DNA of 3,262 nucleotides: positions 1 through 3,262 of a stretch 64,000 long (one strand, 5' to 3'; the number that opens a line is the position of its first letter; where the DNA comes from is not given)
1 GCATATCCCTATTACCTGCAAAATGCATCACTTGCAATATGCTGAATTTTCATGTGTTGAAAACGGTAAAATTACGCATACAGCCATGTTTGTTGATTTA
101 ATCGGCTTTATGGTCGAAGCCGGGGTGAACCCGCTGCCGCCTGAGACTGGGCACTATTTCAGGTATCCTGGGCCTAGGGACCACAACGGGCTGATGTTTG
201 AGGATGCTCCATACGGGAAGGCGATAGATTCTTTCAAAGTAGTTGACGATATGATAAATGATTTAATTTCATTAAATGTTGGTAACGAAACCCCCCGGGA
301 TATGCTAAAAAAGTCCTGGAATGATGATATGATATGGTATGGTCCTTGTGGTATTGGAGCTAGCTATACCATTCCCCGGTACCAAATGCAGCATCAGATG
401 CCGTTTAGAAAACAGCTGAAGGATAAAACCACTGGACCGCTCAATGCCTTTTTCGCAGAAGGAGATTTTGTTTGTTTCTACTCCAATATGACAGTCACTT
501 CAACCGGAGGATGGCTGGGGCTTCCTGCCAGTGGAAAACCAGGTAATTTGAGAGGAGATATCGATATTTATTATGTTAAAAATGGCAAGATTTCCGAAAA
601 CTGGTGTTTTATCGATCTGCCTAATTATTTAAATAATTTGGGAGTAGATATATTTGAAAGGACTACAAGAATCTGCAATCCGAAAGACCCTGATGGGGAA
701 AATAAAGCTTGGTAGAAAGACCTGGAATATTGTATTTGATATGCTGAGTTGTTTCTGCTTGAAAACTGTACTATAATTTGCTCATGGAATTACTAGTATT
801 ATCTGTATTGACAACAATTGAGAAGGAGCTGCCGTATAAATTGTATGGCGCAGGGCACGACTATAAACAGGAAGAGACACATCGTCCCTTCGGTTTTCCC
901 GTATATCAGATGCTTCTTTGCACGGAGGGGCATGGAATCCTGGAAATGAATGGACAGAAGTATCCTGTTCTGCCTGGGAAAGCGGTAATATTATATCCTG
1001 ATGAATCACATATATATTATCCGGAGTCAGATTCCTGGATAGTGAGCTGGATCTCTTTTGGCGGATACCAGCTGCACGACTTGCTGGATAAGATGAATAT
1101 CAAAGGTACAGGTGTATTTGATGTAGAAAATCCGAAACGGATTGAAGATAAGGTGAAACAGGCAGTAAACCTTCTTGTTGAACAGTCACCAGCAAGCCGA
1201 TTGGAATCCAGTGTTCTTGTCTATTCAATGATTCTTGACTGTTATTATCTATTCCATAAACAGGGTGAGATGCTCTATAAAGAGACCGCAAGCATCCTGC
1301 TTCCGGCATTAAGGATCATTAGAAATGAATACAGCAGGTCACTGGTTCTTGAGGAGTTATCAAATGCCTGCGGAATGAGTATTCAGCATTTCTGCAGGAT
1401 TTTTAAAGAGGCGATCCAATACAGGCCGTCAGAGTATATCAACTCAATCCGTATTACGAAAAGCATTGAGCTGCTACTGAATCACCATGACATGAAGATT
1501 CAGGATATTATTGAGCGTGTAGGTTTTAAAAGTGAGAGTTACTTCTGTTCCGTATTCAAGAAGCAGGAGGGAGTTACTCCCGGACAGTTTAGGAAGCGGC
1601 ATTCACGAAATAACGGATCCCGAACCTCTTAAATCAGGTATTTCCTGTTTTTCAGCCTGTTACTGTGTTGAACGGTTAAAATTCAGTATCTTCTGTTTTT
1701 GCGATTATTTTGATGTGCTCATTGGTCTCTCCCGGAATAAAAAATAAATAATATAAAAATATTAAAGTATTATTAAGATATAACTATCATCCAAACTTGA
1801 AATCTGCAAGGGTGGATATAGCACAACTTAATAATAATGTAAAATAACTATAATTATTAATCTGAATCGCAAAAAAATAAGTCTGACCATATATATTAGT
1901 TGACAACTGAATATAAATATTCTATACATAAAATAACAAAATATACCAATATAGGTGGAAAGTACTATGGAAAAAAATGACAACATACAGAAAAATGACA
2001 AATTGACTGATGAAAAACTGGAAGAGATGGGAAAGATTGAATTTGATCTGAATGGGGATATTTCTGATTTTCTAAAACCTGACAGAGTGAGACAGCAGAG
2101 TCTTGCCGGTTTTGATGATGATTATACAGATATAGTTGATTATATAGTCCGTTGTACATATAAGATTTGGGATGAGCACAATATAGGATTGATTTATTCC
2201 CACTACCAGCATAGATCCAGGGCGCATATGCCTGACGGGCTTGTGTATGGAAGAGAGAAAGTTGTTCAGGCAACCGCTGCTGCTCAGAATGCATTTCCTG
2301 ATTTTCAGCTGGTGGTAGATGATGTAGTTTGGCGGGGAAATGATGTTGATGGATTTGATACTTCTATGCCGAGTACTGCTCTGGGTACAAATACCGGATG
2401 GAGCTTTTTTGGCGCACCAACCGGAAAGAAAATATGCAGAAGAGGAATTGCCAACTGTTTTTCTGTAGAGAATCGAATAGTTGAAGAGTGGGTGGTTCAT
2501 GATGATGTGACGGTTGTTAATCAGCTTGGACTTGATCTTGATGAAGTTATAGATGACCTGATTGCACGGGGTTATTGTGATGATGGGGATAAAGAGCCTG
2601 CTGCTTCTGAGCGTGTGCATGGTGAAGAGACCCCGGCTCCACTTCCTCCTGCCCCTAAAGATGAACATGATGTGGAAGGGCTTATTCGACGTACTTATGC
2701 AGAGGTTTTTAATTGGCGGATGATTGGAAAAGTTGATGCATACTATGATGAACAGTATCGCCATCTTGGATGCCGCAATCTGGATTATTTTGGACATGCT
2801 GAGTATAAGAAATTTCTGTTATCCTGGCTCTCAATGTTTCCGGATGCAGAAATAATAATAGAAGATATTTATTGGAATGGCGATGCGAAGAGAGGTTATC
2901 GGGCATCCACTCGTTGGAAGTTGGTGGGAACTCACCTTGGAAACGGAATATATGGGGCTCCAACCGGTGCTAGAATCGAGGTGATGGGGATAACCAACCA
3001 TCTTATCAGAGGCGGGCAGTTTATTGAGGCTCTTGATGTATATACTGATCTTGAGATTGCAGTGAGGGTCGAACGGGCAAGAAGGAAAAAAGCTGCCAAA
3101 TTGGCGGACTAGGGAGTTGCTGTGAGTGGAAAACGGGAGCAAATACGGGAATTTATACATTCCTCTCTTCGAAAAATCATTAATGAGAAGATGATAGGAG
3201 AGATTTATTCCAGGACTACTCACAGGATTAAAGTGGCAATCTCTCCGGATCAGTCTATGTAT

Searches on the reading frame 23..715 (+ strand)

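Call 30: search_protein_families(library=pfam, proteins=[window:23-715:+], max_evalue=0.00001)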
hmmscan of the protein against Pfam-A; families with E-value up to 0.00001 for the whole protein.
window:23-715:+ (230 aa): 1 family
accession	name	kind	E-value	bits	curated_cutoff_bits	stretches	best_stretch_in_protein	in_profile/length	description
PF07366.18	SnoaL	-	1.5e-11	44.6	28.4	1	131-200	53-120/126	SnoaL-like polyketide cyclase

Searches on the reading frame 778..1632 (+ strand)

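Call 30: search_protein_families(library=pfam, proteins=[window:778-1632:+], max_evalue=0.00001)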
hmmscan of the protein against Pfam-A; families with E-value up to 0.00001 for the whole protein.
window:778-1632:+ (284 aa): 3 families
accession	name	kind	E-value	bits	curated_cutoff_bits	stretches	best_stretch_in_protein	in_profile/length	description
PF12833.13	HTH_18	-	5.1e-21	75.2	33.6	1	194-274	1-80/80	Helix-turn-helix domain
PF00165.29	HTH_AraC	-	1.7e-20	73.1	26.6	2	236-273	6-42/42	Bacterial regulatory helix-turn-helix proteins, AraC family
PF02311.25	AraC_binding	-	1.9e-13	50.8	21.1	1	33-150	14-133/135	AraC-like ligand binding domain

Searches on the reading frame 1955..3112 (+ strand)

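Call 30: search_protein_families(library=pfam, proteins=[window:1955-3112:+], max_evalue=0.00001)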
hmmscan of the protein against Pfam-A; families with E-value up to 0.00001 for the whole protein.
window:1955-3112:+ (385 aa): 2 families
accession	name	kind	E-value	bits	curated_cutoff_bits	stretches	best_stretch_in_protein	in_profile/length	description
PF07366.18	SnoaL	-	1.3e-22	80.4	28.4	2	244-365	3-119/126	SnoaL-like polyketide cyclase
PF12680.13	SnoaL_2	-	2.7e-10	41.2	27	0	246-358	2-101/102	SnoaL-like domain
